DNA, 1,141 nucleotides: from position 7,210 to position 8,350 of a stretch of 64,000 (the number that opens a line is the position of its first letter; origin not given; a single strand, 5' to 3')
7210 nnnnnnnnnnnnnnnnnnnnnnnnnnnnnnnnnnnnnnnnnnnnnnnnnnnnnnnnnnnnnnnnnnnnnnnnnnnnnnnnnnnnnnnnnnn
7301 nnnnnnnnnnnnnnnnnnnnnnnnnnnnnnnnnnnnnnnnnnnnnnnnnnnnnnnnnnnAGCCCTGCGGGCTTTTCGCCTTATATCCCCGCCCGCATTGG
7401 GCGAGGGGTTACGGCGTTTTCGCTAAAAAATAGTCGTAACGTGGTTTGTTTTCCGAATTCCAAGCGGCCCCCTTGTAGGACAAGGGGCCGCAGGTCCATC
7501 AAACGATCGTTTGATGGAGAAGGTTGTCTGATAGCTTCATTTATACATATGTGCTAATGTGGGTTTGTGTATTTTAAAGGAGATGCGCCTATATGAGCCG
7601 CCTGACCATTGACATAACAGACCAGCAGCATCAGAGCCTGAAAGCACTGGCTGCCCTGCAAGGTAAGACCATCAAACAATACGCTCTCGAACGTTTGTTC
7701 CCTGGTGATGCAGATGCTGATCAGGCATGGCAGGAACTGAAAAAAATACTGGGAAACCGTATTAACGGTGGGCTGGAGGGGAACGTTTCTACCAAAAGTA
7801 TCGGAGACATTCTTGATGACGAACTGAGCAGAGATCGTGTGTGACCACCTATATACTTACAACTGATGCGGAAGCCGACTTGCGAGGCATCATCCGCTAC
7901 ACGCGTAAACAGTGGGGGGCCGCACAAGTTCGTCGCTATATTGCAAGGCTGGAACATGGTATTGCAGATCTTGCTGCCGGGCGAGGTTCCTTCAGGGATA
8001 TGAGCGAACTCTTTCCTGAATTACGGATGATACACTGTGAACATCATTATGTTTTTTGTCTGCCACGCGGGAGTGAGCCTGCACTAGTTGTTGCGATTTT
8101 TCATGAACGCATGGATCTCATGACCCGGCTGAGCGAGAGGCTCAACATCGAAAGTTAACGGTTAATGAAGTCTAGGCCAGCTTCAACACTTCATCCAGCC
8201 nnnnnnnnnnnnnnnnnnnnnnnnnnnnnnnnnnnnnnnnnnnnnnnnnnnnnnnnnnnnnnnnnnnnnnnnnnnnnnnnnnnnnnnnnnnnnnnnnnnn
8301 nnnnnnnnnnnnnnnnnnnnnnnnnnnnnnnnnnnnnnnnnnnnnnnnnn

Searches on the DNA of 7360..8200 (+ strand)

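Call 6: search_dna_similar(query=window:7360-8200:+, collection=plasmids, mode=near, max_rows=30)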
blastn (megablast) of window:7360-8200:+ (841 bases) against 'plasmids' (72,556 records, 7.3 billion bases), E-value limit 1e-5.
Records with a match: 426; places in all: 429; records where one place covers at least 80% of the query: 12.
Best place of each record, by identity: 95-99% 23; 90-95% 403.
By first word of the organism name: Salmonella 389; Escherichia 18; Klebsiella 10; Raoultella 4; Enterobacter 3; Citrobacter 1; Vibrio 1.
By predicted mobility (MOB-suite, as given by PLSDB): conjugative 293; non-mobilizable 130; mobilizable 3.
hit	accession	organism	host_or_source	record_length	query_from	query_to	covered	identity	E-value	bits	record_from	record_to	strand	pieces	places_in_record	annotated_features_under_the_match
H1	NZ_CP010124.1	Escherichia coli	cow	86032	121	841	86%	97.4%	0e+0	1225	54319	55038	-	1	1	type II toxin-antitoxin system RelE/ParE family toxin | antitoxin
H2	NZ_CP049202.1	Escherichia coli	Papio papio,Whole organism,stool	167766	121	841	86%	97.4%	0e+0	1225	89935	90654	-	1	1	type II toxin-antitoxin system RelE/ParE family toxin | antitoxin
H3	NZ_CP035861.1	Escherichia coli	Homo sapiens,stool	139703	116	841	86%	95.2%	0e+0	1147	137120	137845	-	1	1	type II toxin-antitoxin system RelE/ParE family toxin | antitoxin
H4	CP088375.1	Escherichia coli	Homo sapiens,blood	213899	116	841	86%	95.0%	0e+0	1142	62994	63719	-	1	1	type II toxin-antitoxin system RelE/ParE family toxin | antitoxin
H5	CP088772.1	Escherichia coli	Homo sapiens,blood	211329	116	841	86%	95.0%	0e+0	1142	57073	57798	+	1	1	type II toxin-antitoxin system RelE/ParE family toxin | antitoxin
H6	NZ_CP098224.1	Escherichia coli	Canis lupus familiaris,Rectal swab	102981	116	841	86%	94.9%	0e+0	1136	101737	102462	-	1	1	type II toxin-antitoxin system RelE/ParE family toxin | antitoxin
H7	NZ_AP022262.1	Escherichia coli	-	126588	116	841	86%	94.9%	0e+0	1136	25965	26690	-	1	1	type II toxin-antitoxin system RelE/ParE family toxin | antitoxin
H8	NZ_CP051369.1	Salmonella enterica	bovine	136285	114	841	87%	90.8%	0e+0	970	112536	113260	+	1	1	type II toxin-antitoxin system RelE/ParE family toxin | plasmid stabilization protein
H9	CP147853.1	Salmonella enterica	environmental,water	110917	114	841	87%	90.5%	0e+0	959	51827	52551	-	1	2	type II toxin-antitoxin system RelE/ParE family toxin | antitoxin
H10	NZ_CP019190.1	Salmonella enterica subsp. enterica serovar Poona str. ATCC ...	animal,iguana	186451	114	841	87%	90.4%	0e+0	953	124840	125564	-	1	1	type II toxin-antitoxin system RelE/ParE family toxin | plasmid stabilization protein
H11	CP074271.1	Salmonella enterica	environmental,surface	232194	114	841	87%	90.1%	0e+0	942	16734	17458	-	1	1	type II toxin-antitoxin system RelE/ParE family toxin | antitoxin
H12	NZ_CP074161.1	Enterobacter sp. JBIWA005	lake water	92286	134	841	84%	91.5%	0e+0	972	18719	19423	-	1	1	type II toxin-antitoxin system RelE/ParE family toxin | plasmid stabilization protein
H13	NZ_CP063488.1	Escherichia coli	Gallus gallus,chicken stool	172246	1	67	8%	97.1%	3e-22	113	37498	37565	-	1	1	none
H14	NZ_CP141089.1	Escherichia coli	Homo sapiens,Infected Human Urine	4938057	1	67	8%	97.1%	3e-22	113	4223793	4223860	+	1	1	none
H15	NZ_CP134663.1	Escherichia coli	Larus michahellis,bacteria,cloaca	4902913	1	67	8%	97.1%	3e-22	113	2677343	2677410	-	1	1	none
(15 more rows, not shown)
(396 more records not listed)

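Call 7: search_dna_similar(query=window:7400-7600:+, collection=plasmids, mode=distant, max_rows=40, rows=spread)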
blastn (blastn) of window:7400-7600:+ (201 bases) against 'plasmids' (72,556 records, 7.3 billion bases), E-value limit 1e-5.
Records with a match: 2908; places in all: 3206; records where one place covers at least 80% of the query: 0.
Best place of each record, by identity: 95-99% 346; 90-95% 220; 80-90% 2342.
By first word of the organism name: Escherichia 1959; Klebsiella 688; Shigella 136; Salmonella 96; Citrobacter 12; Enterobacter 8; uncultured 4; Proteus 2; Buttiauxella 1; Raoultella 1; and 1 more.
By predicted mobility (MOB-suite, as given by PLSDB): conjugative 2243; mobilizable 392; non-mobilizable 273.
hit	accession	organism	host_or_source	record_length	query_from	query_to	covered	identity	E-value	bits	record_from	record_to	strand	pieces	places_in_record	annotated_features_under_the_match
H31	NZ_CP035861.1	Escherichia coli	Homo sapiens,stool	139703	76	201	63%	95.2%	3e-49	201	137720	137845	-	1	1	antitoxin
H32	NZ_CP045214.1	Escherichia coli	Homo sapiens,feces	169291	24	76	26%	94.3%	2e-13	83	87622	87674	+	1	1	hypothetical protein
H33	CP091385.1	Escherichia coli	Homo sapiens,human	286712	24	74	25%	96.1%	5e-14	84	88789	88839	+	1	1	helix-turn-helix transcriptional regulator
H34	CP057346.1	Escherichia coli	culture,Pooled sheep faecal samples ...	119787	24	74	25%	94.1%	2e-12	80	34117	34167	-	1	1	none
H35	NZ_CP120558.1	Escherichia coli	Homo sapiens,isolate,feces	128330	19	73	27%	87.3%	4e-9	69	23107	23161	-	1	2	none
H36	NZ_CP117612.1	Escherichia albertii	Grus grus,whole organism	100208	24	74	25%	92.2%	3e-11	75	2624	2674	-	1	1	none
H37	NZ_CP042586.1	Escherichia coli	feces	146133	24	71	24%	95.8%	2e-12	79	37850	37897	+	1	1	none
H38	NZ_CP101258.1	Escherichia coli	Homo sapiens,cell culture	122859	24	71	24%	95.8%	2e-12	79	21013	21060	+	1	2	none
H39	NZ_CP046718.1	Escherichia coli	pet dog,faecal sample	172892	24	71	24%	95.8%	2e-12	79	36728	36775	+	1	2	none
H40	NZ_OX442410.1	Escherichia coli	-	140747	24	71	24%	95.8%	2e-12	79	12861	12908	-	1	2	none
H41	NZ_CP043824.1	Escherichia coli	Feral pig,Genomic DNA,feces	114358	19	67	24%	87.8%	2e-7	63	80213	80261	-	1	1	none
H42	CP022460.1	Shigella sonnei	Homo sapiens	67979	19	67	24%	85.7%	8e-6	58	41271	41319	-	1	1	none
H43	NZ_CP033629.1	Klebsiella pneumoniae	Homo sapiens,rectal swab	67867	19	67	24%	85.7%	8e-6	58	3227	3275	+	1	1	none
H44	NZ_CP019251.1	Escherichia coli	Homo sapiens,urine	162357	19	67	24%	85.7%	8e-6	58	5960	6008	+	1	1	none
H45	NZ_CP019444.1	Salmonella enterica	Homo sapiens,stool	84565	19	67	24%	85.7%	8e-6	58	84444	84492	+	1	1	none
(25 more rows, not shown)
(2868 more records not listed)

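Call 8: get_annotated_region(hit=H1, flank=3000)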
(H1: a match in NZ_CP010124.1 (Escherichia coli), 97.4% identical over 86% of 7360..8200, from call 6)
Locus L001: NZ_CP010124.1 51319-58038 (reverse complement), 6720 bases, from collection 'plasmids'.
description: Escherichia coli strain C5 plasmid B, complete sequence
organism: Escherichia coli (NCBI taxid 562)
taxonomy: Bacteria; Pseudomonadota; Gammaproteobacteria; Enterobacterales; Enterobacteriaceae; Escherichia; Escherichia coli
host: -; source: cow; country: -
typing (MOB-suite, as given by PLSDB): conjugative; replicon IncFIC,IncI1; relaxase MOBF; mating-pair formation MPF_F
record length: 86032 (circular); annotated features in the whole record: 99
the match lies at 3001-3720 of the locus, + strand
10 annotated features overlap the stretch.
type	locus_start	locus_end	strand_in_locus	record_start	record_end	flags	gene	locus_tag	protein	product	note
CDS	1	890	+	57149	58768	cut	-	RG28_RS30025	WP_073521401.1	ISL3 family transposase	-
CDS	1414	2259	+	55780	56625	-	-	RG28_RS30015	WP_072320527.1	AraC family transcriptional regulator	-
CDS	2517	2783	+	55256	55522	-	-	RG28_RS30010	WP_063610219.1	PapB/FocB family fimbrial expression transcriptional regulator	GO:0006355 - regulation of DNA-templated transcription [Evidence IEA]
CDS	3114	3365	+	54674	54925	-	-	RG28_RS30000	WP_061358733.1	antitoxin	-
CDS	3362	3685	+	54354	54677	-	-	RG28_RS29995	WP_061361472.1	type II toxin-antitoxin system RelE/ParE family toxin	GO:0030541 - plasmid partitioning [Evidence IEA]; GO:0051290 - protein heterotetramerization [Evidence IEA]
CDS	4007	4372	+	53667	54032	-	-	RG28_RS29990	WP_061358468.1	hypothetical protein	-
CDS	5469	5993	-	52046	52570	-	cni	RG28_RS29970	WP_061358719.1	colicin N immunity protein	-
CDS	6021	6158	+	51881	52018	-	-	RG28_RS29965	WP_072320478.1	colicin release lysis protein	GO:0019835 - cytolysis [Evidence IEA]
CDS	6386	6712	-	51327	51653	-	-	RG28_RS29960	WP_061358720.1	type II toxin-antitoxin system PemK/MazF family toxin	-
CDS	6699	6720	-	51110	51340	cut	-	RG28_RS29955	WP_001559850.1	hypothetical protein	-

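Call 9: get_annotated_region(hit=H3, flank=3000)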
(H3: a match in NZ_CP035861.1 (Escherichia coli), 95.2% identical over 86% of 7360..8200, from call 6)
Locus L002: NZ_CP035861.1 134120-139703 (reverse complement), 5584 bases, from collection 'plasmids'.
description: Escherichia coli strain TD225-C4 plasmid pTD225C4_139, complete sequence
organism: Escherichia coli (NCBI taxid 562)
taxonomy: Bacteria; Pseudomonadota; Gammaproteobacteria; Enterobacterales; Enterobacteriaceae; Escherichia; Escherichia coli
host: -; source: Homo sapiens,stool; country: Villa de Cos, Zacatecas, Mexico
typing (MOB-suite, as given by PLSDB): mobilizable; replicon IncFIA; mating-pair formation MPF_F
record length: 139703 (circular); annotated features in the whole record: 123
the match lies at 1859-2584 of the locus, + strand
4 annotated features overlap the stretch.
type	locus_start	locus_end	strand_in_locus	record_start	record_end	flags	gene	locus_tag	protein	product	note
CDS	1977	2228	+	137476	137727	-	-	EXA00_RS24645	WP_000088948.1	antitoxin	-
CDS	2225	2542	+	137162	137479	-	-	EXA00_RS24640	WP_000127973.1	type II toxin-antitoxin system RelE/ParE family toxin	GO:0030541 - plasmid partitioning [Evidence IEA]; GO:0051290 - protein heterotetramerization [Evidence IEA]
CDS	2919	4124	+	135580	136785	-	-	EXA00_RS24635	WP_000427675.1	AAA family ATPase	-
CDS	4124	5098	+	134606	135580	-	-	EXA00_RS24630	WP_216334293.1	ParB family protein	-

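Call 10: get_annotated_region(hit=H8, flank=3000)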
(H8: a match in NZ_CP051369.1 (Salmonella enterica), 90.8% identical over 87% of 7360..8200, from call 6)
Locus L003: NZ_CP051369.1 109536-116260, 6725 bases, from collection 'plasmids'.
description: Salmonella enterica subsp. houtenae serovar 43:z4 strain CVM 24399 plasmid p24399, complete sequence
organism: Salmonella enterica (NCBI taxid 2729104)
taxonomy: Bacteria; Pseudomonadota; Gammaproteobacteria; Enterobacterales; Enterobacteriaceae; Salmonella; Salmonella enterica
host: -; source: bovine; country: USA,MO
typing (MOB-suite, as given by PLSDB): conjugative; replicon IncFIB,IncFII; relaxase MOBF; mating-pair formation MPF_F
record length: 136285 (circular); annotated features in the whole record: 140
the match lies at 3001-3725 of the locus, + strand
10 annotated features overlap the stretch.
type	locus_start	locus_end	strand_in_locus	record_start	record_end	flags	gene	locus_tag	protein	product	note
CDS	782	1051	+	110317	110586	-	-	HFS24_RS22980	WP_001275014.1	DUF1778 domain-containing protein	-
CDS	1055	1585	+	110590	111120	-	-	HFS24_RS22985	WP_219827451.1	GNAT family N-acetyltransferase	-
CDS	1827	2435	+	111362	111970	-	-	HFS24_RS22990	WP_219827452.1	DUF2913 family protein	-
CDS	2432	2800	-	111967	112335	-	-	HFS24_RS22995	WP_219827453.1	hypothetical protein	-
CDS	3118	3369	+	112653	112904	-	-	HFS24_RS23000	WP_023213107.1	plasmid stabilization protein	-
CDS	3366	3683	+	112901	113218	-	-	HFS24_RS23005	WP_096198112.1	type II toxin-antitoxin system RelE/ParE family toxin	GO:0030541 - plasmid partitioning [Evidence IEA]; GO:0051290 - protein heterotetramerization [Evidence IEA]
CDS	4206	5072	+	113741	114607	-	-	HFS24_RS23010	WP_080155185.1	AAA family ATPase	-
CDS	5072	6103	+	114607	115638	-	-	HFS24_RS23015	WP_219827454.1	ParB/RepB/Spo0J family partition protein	GO:0007059 - chromosome segregation [Evidence IEA]; GO:0000910 - cytokinesis [Evidence IEA]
CDS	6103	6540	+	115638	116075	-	-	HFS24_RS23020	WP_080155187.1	hypothetical protein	-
CDS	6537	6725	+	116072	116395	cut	-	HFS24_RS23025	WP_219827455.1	hypothetical protein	-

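Call 11: get_annotated_region(hit=H12, flank=3000)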
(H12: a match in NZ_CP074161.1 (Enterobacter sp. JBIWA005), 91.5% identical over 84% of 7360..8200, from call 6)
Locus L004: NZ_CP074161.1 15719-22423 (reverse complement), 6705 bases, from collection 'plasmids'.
description: Enterobacter sp. JBIWA005 plasmid pJBIWA005_2, complete sequence
organism: Enterobacter sp. JBIWA005 (NCBI taxid 2831891)
taxonomy: Bacteria; Pseudomonadota; Gammaproteobacteria; Enterobacterales; Enterobacteriaceae; Enterobacter; Enterobacter sp. JBIWA005
host: -; source: lake water; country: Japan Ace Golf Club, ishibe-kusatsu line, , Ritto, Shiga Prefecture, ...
typing (MOB-suite, as given by PLSDB): conjugative; replicon IncFII,rep_cluster_2183; relaxase MOBF; mating-pair formation MPF_T
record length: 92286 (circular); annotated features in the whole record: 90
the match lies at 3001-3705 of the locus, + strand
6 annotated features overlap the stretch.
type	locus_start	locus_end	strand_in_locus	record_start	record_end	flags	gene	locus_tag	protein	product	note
CDS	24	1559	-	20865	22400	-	istA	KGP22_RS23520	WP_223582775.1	IS21 family transposase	-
CDS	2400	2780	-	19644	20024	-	-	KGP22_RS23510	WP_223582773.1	hypothetical protein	-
CDS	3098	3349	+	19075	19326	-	-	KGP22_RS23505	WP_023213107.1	plasmid stabilization protein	-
CDS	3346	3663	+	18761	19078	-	-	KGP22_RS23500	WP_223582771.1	type II toxin-antitoxin system RelE/ParE family toxin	GO:0030541 - plasmid partitioning [Evidence IEA]; GO:0051290 - protein heterotetramerization [Evidence IEA]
CDS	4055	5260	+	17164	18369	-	-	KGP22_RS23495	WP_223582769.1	AAA family ATPase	-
CDS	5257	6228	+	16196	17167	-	-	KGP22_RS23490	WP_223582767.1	ParB family protein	-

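Call 28: search_dna_similar(query=window:7440-7900:+, collection=ecoli_genomes, mode=near, max_rows=30)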
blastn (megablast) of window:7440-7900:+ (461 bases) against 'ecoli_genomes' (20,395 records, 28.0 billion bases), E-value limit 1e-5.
Records with a match: 44; places in all: 44; records where one place covers at least 80% of the query: 37.
Genomes with a match: 44 of 5426; with a place that covers at least 80% of the query: 37. Places per genome that has any: lowest 1, median 1, highest 1. On chromosomes: 0 places; on plasmids: 44.
Best place of each record, by identity: >=99% 7; 95-99% 2; 90-95% 35.
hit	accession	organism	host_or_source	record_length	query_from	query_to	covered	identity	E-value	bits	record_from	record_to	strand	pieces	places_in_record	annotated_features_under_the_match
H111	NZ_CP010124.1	Escherichia coli strain C5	cow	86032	41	461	91%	96.9%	0e+0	706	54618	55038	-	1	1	antitoxin | type II toxin-antitoxin system RelE/ParE family toxin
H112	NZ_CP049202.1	Escherichia coli strain PapRG-04-4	Papio papio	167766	41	461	91%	96.7%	0e+0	701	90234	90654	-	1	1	antitoxin | type II toxin-antitoxin system RelE/ParE family toxin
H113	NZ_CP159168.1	Escherichia coli strain 10035776-3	Homo sapiens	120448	36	461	92%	94.8%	0e+0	665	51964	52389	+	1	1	antitoxin | type II toxin-antitoxin system RelE/ParE family toxin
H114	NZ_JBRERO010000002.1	Escherichia coli strain E200139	Homo sapiens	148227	36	461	92%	94.8%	0e+0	665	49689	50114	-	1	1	antitoxin | type II toxin-antitoxin system RelE/ParE family toxin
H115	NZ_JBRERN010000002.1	Escherichia coli strain E203449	Homo sapiens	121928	36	461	92%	94.8%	0e+0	665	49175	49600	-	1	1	antitoxin | type II toxin-antitoxin system RelE/ParE family toxin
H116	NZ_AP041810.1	Escherichia coli O166:H15 strain JNE21-003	Homo sapiens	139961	36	461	92%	94.8%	0e+0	665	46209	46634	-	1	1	antitoxin | type II toxin-antitoxin system RelE/ParE family toxin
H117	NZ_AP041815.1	Escherichia coli O166:H15 strain JNE21-009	Homo sapiens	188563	36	461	92%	94.8%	0e+0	665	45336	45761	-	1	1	antitoxin | type II toxin-antitoxin system RelE/ParE family toxin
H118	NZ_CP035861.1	Escherichia coli strain TD225-C4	Homo sapiens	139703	36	461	92%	94.6%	0e+0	660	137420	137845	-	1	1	antitoxin | type II toxin-antitoxin system RelE/ParE family toxin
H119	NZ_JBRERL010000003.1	Escherichia coli strain E300082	Homo sapiens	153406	36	461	92%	94.6%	0e+0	660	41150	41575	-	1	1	antitoxin | type II toxin-antitoxin system RelE/ParE family toxin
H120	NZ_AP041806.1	Escherichia coli O166:H15 strain JNE070796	Homo sapiens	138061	36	461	92%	94.6%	0e+0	660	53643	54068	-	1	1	antitoxin | type II toxin-antitoxin system RelE/ParE family toxin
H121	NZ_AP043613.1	Escherichia coli strain AST19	Homo sapiens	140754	36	461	92%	94.6%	0e+0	660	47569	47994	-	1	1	antitoxin | type II toxin-antitoxin system RelE/ParE family toxin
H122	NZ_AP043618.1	Escherichia coli strain AST20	Homo sapiens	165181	36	461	92%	94.6%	0e+0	660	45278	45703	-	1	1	antitoxin | type II toxin-antitoxin system RelE/ParE family toxin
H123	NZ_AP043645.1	Escherichia coli strain AST85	Homo sapiens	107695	36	461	92%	94.6%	0e+0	660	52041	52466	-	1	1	antitoxin | type II toxin-antitoxin system RelE/ParE family toxin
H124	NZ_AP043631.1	Escherichia coli strain AST217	Homo sapiens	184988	36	461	92%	94.6%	0e+0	660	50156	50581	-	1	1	antitoxin | type II toxin-antitoxin system RelE/ParE family toxin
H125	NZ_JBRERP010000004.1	Escherichia coli strain E200086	Homo sapiens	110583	36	461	92%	94.4%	0e+0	654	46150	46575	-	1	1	antitoxin | type II toxin-antitoxin system RelE/ParE family toxin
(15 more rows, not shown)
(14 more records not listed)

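Call 42: search_dna_similar(query=window:7488-7525:+, collection=plasmids, mode=distant, max_evalue=10, max_rows=60)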
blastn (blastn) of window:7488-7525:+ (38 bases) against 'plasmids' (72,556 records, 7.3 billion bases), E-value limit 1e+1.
Records with a match: 24; places in all: 40; records where one place covers at least 80% of the query: 12.
Best place of each record, by identity: >=99% 2; 95-99% 10; 90-95% 9; 80-90% 3.
By first word of the organism name: Escherichia 12; Salmonella 4; Pseudomonas 2; Ralstonia 2; Sulfitobacter 2; Enterobacter 1; Arthrobacter 1.
By predicted mobility (MOB-suite, as given by PLSDB): conjugative 16; mobilizable 5; non-mobilizable 3.
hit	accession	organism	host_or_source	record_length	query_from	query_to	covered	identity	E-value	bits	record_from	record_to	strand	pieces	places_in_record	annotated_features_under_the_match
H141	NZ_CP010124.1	Escherichia coli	cow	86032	1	38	100%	97.4%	3e-9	65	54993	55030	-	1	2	none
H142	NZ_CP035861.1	Escherichia coli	Homo sapiens,stool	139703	1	38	100%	97.4%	3e-9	65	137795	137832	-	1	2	none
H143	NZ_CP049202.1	Escherichia coli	Papio papio,Whole organism,stool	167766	1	38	100%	97.4%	3e-9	65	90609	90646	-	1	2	none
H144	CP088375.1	Escherichia coli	Homo sapiens,blood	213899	1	38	100%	94.7%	4e-8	61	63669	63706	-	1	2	none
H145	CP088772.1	Escherichia coli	Homo sapiens,blood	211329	1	38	100%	94.7%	4e-8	61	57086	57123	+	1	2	none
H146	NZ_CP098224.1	Escherichia coli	Canis lupus familiaris,Rectal swab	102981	1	38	100%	94.7%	4e-8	61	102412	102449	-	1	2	none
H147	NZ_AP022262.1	Escherichia coli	-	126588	1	38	100%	94.7%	4e-8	61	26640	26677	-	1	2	none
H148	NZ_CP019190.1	Salmonella enterica subsp. enterica serovar Poona str. ATCC ...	animal,iguana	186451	2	35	89%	94.1%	5e-6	54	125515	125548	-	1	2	none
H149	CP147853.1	Salmonella enterica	environmental,water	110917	2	35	89%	94.1%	5e-6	54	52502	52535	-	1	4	none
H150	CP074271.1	Salmonella enterica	environmental,surface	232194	2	35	89%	91.2%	2e-4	49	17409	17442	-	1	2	none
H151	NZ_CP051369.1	Salmonella enterica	bovine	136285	2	35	89%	91.2%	2e-4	49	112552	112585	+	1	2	none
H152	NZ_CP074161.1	Enterobacter sp. JBIWA005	lake water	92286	6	35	79%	96.7%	7e-5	51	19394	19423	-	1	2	none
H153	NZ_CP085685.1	Pseudomonas ficuserectae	Mulberry blight tissue sample,Mulberry ...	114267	3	34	84%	84.4%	1e+0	37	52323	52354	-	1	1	none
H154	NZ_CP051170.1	Ralstonia pseudosolanacearum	Whole organism,potato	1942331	7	34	74%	89.3%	4e-1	38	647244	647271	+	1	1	none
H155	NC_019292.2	Pseudomonas savastanoi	olive knot (Olea europaea)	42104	7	31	66%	96.0%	3e-2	42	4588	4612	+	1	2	none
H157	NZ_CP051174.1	Ralstonia pseudosolanacearum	Whole organism,tomato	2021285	7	31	66%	92.0%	4e-1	37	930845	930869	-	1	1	none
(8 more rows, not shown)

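Call 43: get_annotated_region(hit=H155, flank=1500)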
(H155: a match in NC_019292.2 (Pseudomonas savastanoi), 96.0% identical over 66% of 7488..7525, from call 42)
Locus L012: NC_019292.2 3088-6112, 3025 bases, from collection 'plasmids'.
description: Pseudomonas savastanoi pv. savastanoi plasmid pPsv48C, complete sequence
organism: Pseudomonas savastanoi (NCBI taxid 360920)
taxonomy: Bacteria; Pseudomonadota; Gammaproteobacteria; Pseudomonadales; Pseudomonadaceae; Pseudomonas; Pseudomonas savastanoi
host: -; source: olive knot (Olea europaea); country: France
typing (MOB-suite, as given by PLSDB): mobilizable; replicon rep_cluster_283; relaxase MOBP,MOBP,MOBQ
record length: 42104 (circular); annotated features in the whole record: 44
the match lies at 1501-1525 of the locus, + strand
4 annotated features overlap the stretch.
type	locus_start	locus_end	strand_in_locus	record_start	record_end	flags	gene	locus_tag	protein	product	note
CDS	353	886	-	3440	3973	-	-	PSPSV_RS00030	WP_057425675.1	hypothetical protein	-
CDS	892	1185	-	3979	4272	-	-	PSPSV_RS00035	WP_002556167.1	type II toxin-antitoxin system RelE/ParE family toxin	GO:0030541 - plasmid partitioning [Evidence IEA]; GO:0051290 - protein heterotetramerization [Evidence IEA]; GO:0009432 ...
CDS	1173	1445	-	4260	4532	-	-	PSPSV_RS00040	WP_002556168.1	CopG family ribbon-helix-helix protein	-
CDS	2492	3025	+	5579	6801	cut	-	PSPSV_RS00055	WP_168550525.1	IS3-like element IS51 family transposase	GO:0006313 - DNA transposition [Evidence IEA]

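Call 44: get_annotated_region(hit=H153, flank=1500)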
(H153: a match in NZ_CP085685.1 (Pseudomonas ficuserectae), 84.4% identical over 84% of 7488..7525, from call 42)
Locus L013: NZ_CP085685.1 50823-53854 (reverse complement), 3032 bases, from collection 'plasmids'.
description: Pseudomonas ficuserectae strain ZJDX-003 plasmid pZJDX1, complete sequence
organism: Pseudomonas ficuserectae (NCBI taxid 53410)
taxonomy: Bacteria; Pseudomonadota; Gammaproteobacteria; Pseudomonadales; Pseudomonadaceae; Pseudomonas; Pseudomonas ficuserectae
host: -; source: Mulberry blight tissue sample,Mulberry blight tissue; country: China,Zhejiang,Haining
typing (MOB-suite, as given by PLSDB): conjugative; replicon rep_cluster_283; relaxase MOBP,MOBP; mating-pair formation MPF_T
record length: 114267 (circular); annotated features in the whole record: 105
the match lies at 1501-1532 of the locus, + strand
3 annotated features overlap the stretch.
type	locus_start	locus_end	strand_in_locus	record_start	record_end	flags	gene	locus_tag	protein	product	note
CDS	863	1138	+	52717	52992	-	-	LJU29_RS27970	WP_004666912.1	bacteriocin immunity protein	-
CDS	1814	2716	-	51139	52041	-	-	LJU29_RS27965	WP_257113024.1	hypothetical protein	-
CDS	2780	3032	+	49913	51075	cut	-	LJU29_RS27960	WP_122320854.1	IS3 family transposase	-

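Call 45: get_annotated_region(hit=H154, flank=1500)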
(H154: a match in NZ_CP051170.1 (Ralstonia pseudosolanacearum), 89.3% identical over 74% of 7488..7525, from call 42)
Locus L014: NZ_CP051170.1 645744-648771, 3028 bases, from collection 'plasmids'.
description: Ralstonia pseudosolanacearum strain RUN2474 plasmid pUW774mp, complete sequence
organism: Ralstonia pseudosolanacearum (NCBI taxid 1310165)
taxonomy: Bacteria; Pseudomonadota; Betaproteobacteria; Burkholderiales; Burkholderiaceae; Ralstonia; Ralstonia pseudosolanacearum
host: -; source: Whole organism,potato; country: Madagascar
typing (MOB-suite, as given by PLSDB): mobilizable; relaxase MOBP
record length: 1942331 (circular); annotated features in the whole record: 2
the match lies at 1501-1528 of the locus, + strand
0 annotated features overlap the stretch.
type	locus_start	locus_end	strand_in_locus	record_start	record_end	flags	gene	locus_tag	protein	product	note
